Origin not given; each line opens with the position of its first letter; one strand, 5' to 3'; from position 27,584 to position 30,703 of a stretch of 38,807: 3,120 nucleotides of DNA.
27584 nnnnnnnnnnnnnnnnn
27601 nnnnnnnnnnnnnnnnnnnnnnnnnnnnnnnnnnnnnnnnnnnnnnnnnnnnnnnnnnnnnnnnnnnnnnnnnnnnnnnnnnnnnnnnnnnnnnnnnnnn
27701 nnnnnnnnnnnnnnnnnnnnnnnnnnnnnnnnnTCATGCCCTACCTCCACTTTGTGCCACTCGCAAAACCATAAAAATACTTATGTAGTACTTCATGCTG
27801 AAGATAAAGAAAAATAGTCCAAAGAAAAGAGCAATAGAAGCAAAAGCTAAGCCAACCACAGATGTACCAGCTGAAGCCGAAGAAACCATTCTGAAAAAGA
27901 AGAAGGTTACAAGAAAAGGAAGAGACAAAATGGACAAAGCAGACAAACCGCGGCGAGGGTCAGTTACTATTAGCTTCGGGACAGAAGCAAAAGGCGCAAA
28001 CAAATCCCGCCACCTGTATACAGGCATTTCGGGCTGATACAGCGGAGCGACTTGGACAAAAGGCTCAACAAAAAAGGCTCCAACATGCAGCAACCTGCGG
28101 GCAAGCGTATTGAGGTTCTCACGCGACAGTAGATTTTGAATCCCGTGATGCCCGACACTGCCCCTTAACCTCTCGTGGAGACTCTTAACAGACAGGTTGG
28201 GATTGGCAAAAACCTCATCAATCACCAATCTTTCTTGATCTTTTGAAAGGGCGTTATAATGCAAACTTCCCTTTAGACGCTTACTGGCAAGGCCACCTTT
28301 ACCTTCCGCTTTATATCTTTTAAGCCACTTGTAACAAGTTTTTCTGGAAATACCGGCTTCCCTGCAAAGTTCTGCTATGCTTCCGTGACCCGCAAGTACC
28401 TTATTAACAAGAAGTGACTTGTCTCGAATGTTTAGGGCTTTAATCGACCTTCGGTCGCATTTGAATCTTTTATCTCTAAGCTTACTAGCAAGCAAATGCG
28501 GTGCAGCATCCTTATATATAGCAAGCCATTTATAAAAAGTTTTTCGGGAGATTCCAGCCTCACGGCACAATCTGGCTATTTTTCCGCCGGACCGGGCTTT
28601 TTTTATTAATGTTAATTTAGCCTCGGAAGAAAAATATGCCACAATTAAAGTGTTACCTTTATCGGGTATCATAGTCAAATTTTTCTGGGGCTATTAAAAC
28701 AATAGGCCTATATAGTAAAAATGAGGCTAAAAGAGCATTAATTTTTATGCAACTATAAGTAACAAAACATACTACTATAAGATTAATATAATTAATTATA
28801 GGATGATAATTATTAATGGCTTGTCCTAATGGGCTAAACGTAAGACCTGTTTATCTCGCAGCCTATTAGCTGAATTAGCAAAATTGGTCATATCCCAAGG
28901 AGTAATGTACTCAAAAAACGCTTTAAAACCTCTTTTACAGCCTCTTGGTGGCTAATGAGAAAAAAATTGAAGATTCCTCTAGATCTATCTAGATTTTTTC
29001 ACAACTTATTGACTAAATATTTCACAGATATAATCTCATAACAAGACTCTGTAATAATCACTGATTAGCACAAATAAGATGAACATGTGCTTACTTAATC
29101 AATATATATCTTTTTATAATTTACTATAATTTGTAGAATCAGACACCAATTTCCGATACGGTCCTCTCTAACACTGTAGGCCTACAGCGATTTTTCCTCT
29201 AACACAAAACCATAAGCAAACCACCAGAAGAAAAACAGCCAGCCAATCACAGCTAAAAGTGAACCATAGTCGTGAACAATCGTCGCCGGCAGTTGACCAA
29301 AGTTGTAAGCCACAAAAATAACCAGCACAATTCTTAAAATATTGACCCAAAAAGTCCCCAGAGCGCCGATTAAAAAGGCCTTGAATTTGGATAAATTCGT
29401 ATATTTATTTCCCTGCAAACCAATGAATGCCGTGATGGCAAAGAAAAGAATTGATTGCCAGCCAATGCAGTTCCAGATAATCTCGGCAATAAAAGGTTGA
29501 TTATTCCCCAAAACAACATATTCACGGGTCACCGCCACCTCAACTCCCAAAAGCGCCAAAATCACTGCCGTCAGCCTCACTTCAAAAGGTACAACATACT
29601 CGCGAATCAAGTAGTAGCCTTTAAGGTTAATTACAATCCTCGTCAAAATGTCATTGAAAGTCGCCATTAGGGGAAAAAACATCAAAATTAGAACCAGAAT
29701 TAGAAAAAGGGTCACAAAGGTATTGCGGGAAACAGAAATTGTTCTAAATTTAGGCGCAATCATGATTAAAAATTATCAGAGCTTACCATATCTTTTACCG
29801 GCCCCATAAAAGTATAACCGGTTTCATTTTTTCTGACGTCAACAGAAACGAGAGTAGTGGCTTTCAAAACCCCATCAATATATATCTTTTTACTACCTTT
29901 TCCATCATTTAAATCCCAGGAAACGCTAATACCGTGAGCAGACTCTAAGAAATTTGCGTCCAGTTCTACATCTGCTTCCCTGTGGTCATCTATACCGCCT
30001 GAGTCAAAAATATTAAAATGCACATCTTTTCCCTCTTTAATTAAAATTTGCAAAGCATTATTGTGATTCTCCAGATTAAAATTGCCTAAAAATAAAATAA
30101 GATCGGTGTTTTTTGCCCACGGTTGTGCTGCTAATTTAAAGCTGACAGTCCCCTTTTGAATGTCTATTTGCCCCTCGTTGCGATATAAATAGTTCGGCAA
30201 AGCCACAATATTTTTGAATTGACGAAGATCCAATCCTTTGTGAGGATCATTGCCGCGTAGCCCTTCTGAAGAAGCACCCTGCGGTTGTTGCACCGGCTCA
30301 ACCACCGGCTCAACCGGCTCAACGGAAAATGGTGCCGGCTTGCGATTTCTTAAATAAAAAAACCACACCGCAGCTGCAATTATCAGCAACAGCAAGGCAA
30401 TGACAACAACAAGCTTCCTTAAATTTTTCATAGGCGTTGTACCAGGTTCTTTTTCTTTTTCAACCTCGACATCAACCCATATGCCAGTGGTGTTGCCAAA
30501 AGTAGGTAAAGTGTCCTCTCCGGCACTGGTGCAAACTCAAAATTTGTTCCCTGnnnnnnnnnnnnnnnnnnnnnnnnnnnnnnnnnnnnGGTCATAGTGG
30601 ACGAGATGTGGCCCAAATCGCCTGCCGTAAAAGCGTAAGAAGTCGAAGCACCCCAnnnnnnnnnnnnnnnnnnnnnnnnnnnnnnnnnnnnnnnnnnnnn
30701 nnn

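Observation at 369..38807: Three dedicated exosortase/archaeosortase-like enzymes, each next to its own PVPE-tailed cargo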

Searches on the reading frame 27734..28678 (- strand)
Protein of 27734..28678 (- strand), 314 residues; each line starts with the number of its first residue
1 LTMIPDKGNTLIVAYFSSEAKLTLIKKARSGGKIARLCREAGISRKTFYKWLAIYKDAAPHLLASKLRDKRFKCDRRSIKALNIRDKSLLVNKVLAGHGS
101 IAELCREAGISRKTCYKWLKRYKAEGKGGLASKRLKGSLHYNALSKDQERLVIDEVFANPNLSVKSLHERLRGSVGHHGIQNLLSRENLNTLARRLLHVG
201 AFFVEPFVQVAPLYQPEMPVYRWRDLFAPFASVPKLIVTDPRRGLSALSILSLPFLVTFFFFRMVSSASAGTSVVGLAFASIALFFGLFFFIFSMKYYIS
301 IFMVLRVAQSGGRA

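Call 7: search_protein_families(library=ncbifam, proteins=[window:27734-28678:-], max_evalue=10)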
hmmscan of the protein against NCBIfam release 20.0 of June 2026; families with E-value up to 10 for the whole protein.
window:27734-28678:- (314 aa): 18 families
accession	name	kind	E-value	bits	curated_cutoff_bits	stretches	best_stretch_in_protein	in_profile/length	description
NF033577.2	transpos_IS481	equivalog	1.5e-22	80.4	224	2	89-194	4-112/284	IS481 family transposase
NF033516.0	transpos_IS3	equivalog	2e-12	47.1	160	2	87-144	3-54/369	IS3 family transposase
NF047595.1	IS66_ISRel24_TnpA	equivalog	2.6e-10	40.9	74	2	86-125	9-48/113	IS66-like element accessory protein TnpA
NF033545.0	transpos_IS630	equivalog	4.7e-10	39.4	100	2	98-186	12-107/299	IS630 family transposase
NF033546.1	transpos_IS21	equivalog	3.7e-07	30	160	2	98-196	8-98/294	IS21 family transposase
NF038385.1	IS66_access_TnpA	equivalog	7.1e-07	29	150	2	16-57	89-131/190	IS66-like element accessory protein TnpA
NF047593.1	IS66_ISAeme5_TnpA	equivalog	1.6e-06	28.5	28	2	99-126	18-45/79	IS66 family insertion sequence element accessory protein TnpA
TIGR01565.1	homeo_ZF_HD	subfamily_domain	0.00024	21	57.45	2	31-53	32-54/58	homeobox domain, ZF-HD class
NF033594.2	transpos_ISNCY_2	equivalog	0.0008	18.7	250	1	91-163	3-75/368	ISNCY family transposase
TIGR02684.1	dnstrm_HI1420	hypoth_equivalog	0.0039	17.4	53.7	2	27-61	42-71/89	addiction module antidote protein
TIGR00637.1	ModE_repress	subfamily_domain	0.0093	16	98.5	1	93-120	11-38/100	ModE molybdate transport repressor domain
NF046037.1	carphisopro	domain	0.012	15.8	38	1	92-121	2-31/54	carph-isopro domain-containing protein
TIGR01884.1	cas_HTH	subfamily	0.043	13.2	60.2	1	86-123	143-181/202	CRISPR-associated CARF protein Csa3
NF049902.1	FTL_1293_fam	exception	0.047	13.9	170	1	24-53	15-44/150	FTL_1293 family small RNA FtrC-regulated protein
NF003361.0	PRK04435.1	equivalog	0.061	13.1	131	1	33-57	37-57/148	ACT domain-containing protein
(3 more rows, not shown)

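Call 8: search_protein_families(library=pfam, proteins=[window:27734-28678:-], max_evalue=0.1)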
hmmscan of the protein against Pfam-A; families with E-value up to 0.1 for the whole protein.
window:27734-28678:- (314 aa): 28 families (the best 25 are shown)
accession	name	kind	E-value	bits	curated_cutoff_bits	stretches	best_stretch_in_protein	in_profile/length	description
PF13518.12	HTH_28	-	1.3e-18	67.1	25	2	91-134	6-48/52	Helix-turn-helix domain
PF13551.12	HTH_29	-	2.8e-16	59.8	28.1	2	93-149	7-63/64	Winged helix-turn helix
PF01527.26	HTH_Tnp_1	-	3.9e-15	56.3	24.1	2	16-56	7-48/75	Transposase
PF13384.12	HTH_23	-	6.3e-12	45.4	24.6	2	98-130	17-49/50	Homeodomain-like domain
PF13011.12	LZ_Tnp_IS481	-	4.4e-10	40.2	22.2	1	86-133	13-60/85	leucine-zipper of insertion element IS481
PF13022.12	HTH_Tnp_1_2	-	6.1e-09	36.5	27.9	2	84-121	13-49/122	Helix-turn-helix of insertion element transposase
PF13565.12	HTH_32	-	6.8e-08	33.4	33.7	1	114-183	1-72/73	Homeodomain-like domain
PF02796.21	HTH_7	-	1.1e-06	29.1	23.8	1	29-52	19-42/45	Helix-turn-helix domain of resolvase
PF13443.12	HTH_26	-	1.2e-05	26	22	0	100-121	12-33/63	Cro/C1-type HTH DNA-binding domain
PF01710.22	HTH_Tnp_IS630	-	3e-05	24.5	21.3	0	91-147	12-64/119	Transposase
PF06056.18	Terminase_5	-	3.1e-05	24.2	20.3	1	100-133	15-46/58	Putative ATPase subunit of terminase (gpP-like)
PF02954.25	HTH_8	-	0.00043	20.4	22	0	29-50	16-37/42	Bacterial regulatory protein, Fis family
PF07022.19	Phage_CI_repr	-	0.00074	20.2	22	0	102-121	16-35/65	Bacteriophage CI repressor helix-turn-helix domain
PF15943.11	YdaS_toxin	-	0.00076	19.7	30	0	96-121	6-31/65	Bacterial toxin YdaS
PF12728.13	HTH_17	-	0.0019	18.8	27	0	100-121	3-24/51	Helix-turn-helix domain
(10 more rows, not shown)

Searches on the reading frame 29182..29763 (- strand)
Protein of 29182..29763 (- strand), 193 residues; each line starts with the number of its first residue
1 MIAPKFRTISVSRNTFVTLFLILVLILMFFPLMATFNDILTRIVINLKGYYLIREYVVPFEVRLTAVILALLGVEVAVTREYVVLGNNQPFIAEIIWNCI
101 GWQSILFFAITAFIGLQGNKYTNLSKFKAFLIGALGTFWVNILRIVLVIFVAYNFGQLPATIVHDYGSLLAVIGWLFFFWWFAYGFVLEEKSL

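Call 5: search_protein_families(library=ncbifam, proteins=[window:29182-29763:-], max_evalue=1)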
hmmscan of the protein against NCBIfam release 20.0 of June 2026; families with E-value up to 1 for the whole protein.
window:29182-29763:- (193 aa): 6 families
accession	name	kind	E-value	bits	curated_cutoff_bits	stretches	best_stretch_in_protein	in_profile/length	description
TIGR04178.1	exo_archaeo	signature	4.2e-09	36.6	23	1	94-182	2-91/97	exosortase/archaeosortase family protein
TIGR03762.1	archaeo_artC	exception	4.6e-07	29.9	100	1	22-173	121-263/274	archaeosortase C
TIGR04297.1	thauma_sortase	exception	8.3e-05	22.2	250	1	55-184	154-282/307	thaumarchaeosortase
NF033464.1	cyanoexo_CrtC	exception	0.0011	18.6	225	1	22-157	120-245/278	cyanoexosortase C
TIGR04124.1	archaeo_artE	exception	0.0015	18.6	95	1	62-166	35-130/153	archaeosortase family protein ArtE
NF005030.0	PRK06439.1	equivalog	0.02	15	121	1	17-74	10-64/72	NADH dehydrogenase subunit J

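Call 6: search_protein_families(library=pfam, proteins=[window:29182-29763:-], max_evalue=1)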
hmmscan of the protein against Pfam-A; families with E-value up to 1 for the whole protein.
window:29182-29763:- (193 aa): 2 families
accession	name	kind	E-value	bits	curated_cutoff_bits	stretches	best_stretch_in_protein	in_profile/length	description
PF09721.15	Exosortase_EpsH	-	9.4e-06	25.6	25.7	1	61-181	131-250/254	Transmembrane exosortase (Exosortase_EpsH)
PF10643.14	Cytochrome-c551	-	0.61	10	27.1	0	66-153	17-97/216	Photosystem P840 reaction-centre cytochrome c-551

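Call 10: find_homologous_proteins(query=window:29182-29763:-, max_evalue=0.001)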
Query window:29182-29763:- (193 aa): 164 proteins with E <= 0.001 among 779 candidates; the best 120 are listed.
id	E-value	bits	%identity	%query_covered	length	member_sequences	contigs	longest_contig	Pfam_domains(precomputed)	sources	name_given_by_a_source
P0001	3.2e-117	408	100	100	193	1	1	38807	PF09721.16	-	-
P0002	1.5e-99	350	83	99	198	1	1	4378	-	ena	-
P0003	2.3e-97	343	82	99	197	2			-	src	-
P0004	1.4e-94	334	84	95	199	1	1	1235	-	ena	-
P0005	1.9e-94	333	80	98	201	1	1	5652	PF09721.16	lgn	-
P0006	2.2e-93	330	85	88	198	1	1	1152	PF09721.16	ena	-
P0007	8.3e-93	328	75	99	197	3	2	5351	PF09721.16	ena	-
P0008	1.4e-92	327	81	95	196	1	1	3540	-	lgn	-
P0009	3.7e-92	326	78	99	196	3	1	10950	-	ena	-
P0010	4.0e-92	326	84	94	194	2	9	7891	PF09721.16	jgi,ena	-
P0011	4.1e-92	326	80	96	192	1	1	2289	PF09721.16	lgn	-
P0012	2.1e-90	320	76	100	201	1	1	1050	-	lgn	-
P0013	2.1e-90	320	82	94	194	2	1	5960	PF09721.16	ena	-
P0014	2.6e-90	320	75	99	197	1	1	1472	PF09721.16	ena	-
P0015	4.0e-90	319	79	94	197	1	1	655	-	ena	-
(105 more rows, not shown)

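Call 27: search_solved_structures(query=A2, max_evalue=10)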
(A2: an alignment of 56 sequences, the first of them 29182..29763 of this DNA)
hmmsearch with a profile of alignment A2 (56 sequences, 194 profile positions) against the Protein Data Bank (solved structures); distinct sequences matched with E-value up to 10: 1.
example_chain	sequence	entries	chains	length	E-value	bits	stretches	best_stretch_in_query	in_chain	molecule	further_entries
6gc2_L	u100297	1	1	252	0.57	13.1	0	97-115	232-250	Light Chain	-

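Call 37: predict_structure(alignment_id=A3)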
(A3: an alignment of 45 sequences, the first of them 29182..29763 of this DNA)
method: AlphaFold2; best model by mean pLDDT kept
length: 193 residues; sequences in the alignment: 45
mean_pLDDT: 85.4   pTM: 0.71
mean pLDDT of the five models: 85.4, 81.5, 80.0, 78.3, 77.3
residues with pLDDT >= 90: 75; 70-90: 104; 50-70: 13; < 50: 1
segments of 3 or more residues with pLDDT < 50: none
pLDDT, mean of each block of 10 residues (from residue 1): 62 88 90 81 80 86 91 87 79 74 86 86 91 93 92 91 89 92 90 74
secondary structure, 60 per line:
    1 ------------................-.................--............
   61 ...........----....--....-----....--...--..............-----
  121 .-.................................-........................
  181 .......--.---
elements in order: H13-28 H30-46 H49-71 E76-79 E82-85 E91-94 H102-115 H123-155 H157-187

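Call 40: fold_search(model_id=the predicted structure, library=pdb)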
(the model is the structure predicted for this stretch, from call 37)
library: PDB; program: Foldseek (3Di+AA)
matches with E <= 10: 112; with E <= 0.001: 0
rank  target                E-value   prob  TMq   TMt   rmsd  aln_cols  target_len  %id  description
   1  4up6_B                9.3e-01  0.35  0.26  0.37   5.2        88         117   15  Crystal structure of the wild-type diacylglycerol kinase refolded in the lipid cubic phase (released 2014-10-22)
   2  6vof_a                9.8e-01  0.41  0.28  0.26   5.6       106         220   14  Chloroplast ATP synthase (O2, CF1FO) (released 2020-09-09)
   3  4cjz_B                1.2e+00  0.28  0.25  0.36   5.3        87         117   14  Crystal structure of the integral membrane diacylglycerol kinase DgkA- 9.9, delta 4 (released 2015-01-28)
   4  3ze5_B                1.2e+00  0.21  0.24  0.32   6.3        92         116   13  Crystal structure of the integral membrane diacylglycerol kinase - delta4 (released 2013-05-22)
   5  6edt_M                1.2e+00  0.05  0.13  0.15  16.4       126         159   13  Mycobacterium tuberculosis RNAP open promoter complex with RbpA/CarD and AP3 promoter (released 2018-11-21)
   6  4bpd_F                1.2e+00  0.30  0.25  0.43   5.5        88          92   12  Structure determination of an integral membrane kinase (released 2014-05-07)
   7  7ytj_A                1.4e+00  0.21  0.27  0.38   7.4       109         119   13  Cryo-EM structure of VTC complex (released 2023-02-22)
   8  5d57_C                1.8e+00  0.23  0.26  0.44   5.6        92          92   13  In meso X-ray crystallography structure of diacylglycerol kinase, DgkA, at 100 K (released 2016-01-13)
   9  5dwk_C                2.1e+00  0.33  0.28  0.43   5.0        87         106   13  Diacylglycerol Kinase solved by multi crystal multi orientation native SAD (released 2016-03-23)
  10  4uxw_C                2.1e+00  0.25  0.27  0.41   4.9        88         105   12  Structure of delta4-DgkA-apo in 9.9 MAG (released 2015-09-30)
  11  4cjz_A                2.1e+00  0.18  0.25  0.35   5.5        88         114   14  Crystal structure of the integral membrane diacylglycerol kinase DgkA- 9.9, delta 4 (released 2015-01-28)
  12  3ze4_A                2.2e+00  0.21  0.26  0.39   4.9        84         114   15  Crystal structure of the integral membrane diacylglycerol kinase - wild-type (released 2013-05-22)
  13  4brb_A                2.3e+00  0.23  0.26  0.38   5.3        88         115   15  Crystal structure of the integral membrane enzyme DgkA-ref, delta 7 (released 2014-06-18)
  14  6nc8                  2.3e+00  0.08  0.15  0.07  14.3       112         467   17  Lipid II flippase MurJ, inward occluded conformation (released 2019-04-17)
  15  3ze3_A                2.5e+00  0.18  0.25  0.36   6.0        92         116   15  Crystal structure of the integral membrane diacylglycerol kinase - delta7 (released 2013-05-22)
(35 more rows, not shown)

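Call 66: search_protein_representatives(alignment_id=A3)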
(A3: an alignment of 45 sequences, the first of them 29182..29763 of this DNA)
Query: 45 sequences, 196 profile positions. Proteins with E-value up to 0.001 (for the whole library): 664; up to 1e-10: 223; up to 1e-30: 79. The best 150 are listed.
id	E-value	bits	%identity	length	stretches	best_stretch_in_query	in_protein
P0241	9.8e-84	296.3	-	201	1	5-193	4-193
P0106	2.4e-68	246.1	-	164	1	43-193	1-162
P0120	1.3e-64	233.9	-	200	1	11-193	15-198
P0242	2.1e-62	226.7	-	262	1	7-190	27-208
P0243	6.0e-62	225.2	-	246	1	5-192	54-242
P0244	5.0e-61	222.2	-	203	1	10-192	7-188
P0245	5.0e-59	215.7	-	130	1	64-192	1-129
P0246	1.3e-58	214.3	-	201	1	6-193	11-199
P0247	1.1e-57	211.3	-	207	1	8-192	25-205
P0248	1.3e-55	204.5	-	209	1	14-190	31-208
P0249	1.8e-54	200.8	-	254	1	8-190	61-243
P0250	4.8e-54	199.4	-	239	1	13-189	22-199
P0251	6.5e-54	199.0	-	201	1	12-193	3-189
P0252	7.2e-54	198.8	-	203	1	4-194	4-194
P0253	1.9e-53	197.4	-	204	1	5-189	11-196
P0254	7.5e-53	195.5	-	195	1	10-191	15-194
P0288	1.1e-39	152.5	-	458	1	17-189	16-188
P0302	1.6e-34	135.7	-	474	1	12-192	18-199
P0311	4.6e-32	127.7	-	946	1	10-184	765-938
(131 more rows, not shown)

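Call 69: find_encoding_contigs(protein=P0254, flank=8000, max_places=1)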
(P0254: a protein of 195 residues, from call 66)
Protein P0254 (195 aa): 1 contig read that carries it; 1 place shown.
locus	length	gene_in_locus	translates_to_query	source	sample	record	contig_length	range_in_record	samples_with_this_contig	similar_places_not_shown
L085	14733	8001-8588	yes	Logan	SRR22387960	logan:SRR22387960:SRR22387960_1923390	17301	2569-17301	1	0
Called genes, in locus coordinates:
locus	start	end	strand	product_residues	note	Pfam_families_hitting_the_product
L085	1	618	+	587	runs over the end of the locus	PF02543:Carbam_trans_N, PF16861:Carbam_trans_C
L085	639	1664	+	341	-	PF13379:NMT1_2, PF09084:NMT1, PF16868:NMT1_3 (weak), PF12974:Phosphonate-bd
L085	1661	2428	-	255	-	PF00528:BPD_transp_1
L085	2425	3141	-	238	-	PF00005:ABC_tran, PF13304:AAA_21 (faint)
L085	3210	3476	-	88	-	PF12441:CopG_antitoxin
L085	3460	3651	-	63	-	PF04365:BrnT_toxin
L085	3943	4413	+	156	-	-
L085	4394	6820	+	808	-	PF01835:MG2 (faint)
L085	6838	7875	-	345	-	PF02661:Fic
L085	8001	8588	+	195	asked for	-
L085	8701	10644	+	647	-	PF13088:BNR_2 (faint)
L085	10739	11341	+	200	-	-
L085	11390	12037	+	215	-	-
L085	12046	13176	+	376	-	PF01738:DLH (faint), PF20434:BD-FAE (faint)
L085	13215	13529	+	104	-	PF21956:DUF6922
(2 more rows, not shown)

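Call 73: search_protein_families(library=ncbifam, proteins=[P0288, P0311], max_evalue=0.001)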
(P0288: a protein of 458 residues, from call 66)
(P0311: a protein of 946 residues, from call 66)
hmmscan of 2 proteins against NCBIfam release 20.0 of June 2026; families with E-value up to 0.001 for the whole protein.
P0288 (458 aa): 3 families
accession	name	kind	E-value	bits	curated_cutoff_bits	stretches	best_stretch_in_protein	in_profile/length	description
TIGR04178.1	exo_archaeo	signature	1.1e-09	38.4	23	1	96-181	4-91/97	exosortase/archaeosortase family protein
NF033464.1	cyanoexo_CrtC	exception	3e-05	23.7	225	1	42-183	133-272/278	cyanoexosortase C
NF046081.1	exosort_XrtX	exception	6.1e-05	23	170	1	61-182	41-158/168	exosortase X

P0311 (946 aa): 19 families
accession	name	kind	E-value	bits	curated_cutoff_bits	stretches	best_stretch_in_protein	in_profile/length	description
TIGR03937.1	PgaC_IcaA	equivalog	1.5e-26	93.3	422.3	2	79-208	35-157/407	poly-beta-1,6-N-acetyl-D-glucosamine synthase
TIGR03030.1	CelA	equivalog_domain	8.7e-20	70.3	699.1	2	80-204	122-256/714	UDP-forming cellulose synthase catalytic subunit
NF053846.1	glyco_with_XrtP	equivalog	5.3e-13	48.4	520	1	113-385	64-342/440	XrtP-associated glycosyltransferase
NF008558.0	PRK11498.1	equivalog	4.2e-10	38.2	992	1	85-204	269-380/872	UDP-forming cellulose synthase catalytic subunit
TIGR04178.1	exo_archaeo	signature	3.8e-09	36.7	23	1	850-938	3-92/97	exosortase/archaeosortase family protein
TIGR04242.1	nodulat_NodC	equivalog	4.8e-09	35.7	550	1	79-339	38-283/395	chitooligosaccharide synthase NodC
NF041865.1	EpsU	equivalog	1.3e-07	31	700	1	95-355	45-280/394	exopolysaccharide biosynthesis GT2 family glycosyltransferase EpsU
NF041875.1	EPS_EpsD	equivalog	1.7e-06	27.7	370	1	91-204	1-107/325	exopolysaccharide biosynthesis glycosyltransferase EpsD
NF047683.1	TeichurnBiosyTuaG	equivalog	1.3e-05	24.9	400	1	88-205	5-115/252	teichuronic acid biosynthesis protein TuaG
NF047588.1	GlcsyltransPgfSStrep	equivalog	2.1e-05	23.9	500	1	91-203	3-112/308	glycosyltransferase PgfS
TIGR03111.1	glyc2_xrt_Gpos1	hypoth_equivalog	3.9e-05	22.6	363.95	1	81-354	41-299/439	TIGR03111 family XrtG-associated glycosyltransferase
TIGR03965.1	mycofact_glyco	equivalog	0.0001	21.3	280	0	87-203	72-181/467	mycofactocin biosynthesis glycosyltransferase MftF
NF007482.0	PRK10073.1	equivalog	0.00017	20.7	423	1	86-199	3-108/334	glycosyltransferase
NF046081.1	exosort_XrtX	exception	0.0002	21.3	170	1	847-944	72-165/168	exosortase X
NF045692.1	OglycostaseCruG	equivalog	0.00027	20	600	1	85-201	37-152/386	2'-O-glycosyltransferase CruG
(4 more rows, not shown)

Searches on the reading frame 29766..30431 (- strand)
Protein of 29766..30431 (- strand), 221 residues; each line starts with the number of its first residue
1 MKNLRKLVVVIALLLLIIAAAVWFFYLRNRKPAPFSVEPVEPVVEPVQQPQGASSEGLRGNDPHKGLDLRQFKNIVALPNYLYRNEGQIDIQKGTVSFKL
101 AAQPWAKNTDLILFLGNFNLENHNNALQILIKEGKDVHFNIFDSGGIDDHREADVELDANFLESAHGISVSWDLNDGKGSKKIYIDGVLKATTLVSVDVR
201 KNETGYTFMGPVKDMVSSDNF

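Call 7: search_protein_families(library=ncbifam, proteins=[window:29766-30431:-], max_evalue=10)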
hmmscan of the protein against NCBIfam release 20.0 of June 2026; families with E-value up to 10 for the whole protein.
window:29766-30431:- (221 aa): 1 family
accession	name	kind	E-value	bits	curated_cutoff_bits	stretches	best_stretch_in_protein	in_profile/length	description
NF010083.0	PRK13568.1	equivalog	0.21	10.3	554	1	93-130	59-96/419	DNA uptake porin HofQ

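Call 8: search_protein_families(library=pfam, proteins=[window:29766-30431:-], max_evalue=0.1)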
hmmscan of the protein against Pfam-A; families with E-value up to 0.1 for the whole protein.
window:29766-30431:- (221 aa): 0 families

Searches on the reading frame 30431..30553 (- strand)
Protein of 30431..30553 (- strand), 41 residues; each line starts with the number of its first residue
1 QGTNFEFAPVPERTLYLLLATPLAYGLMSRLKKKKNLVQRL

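Call 7: search_protein_families(library=ncbifam, proteins=[window:30431-30553:-], max_evalue=10)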
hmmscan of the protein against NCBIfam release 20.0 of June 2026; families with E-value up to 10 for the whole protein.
seq(41 aa): 2 families
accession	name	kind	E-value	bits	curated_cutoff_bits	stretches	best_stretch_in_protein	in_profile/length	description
TIGR02184.2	Myco_arth_vir_N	domain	0.12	12.5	25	1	28-37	1-10/33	MspA/MspB/MIB-like signal-anchor domain-contatining protein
NF033844.1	small_YqgB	equivalog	0.12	12.4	35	1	18-32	15-29/40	acid stress response protein YqgB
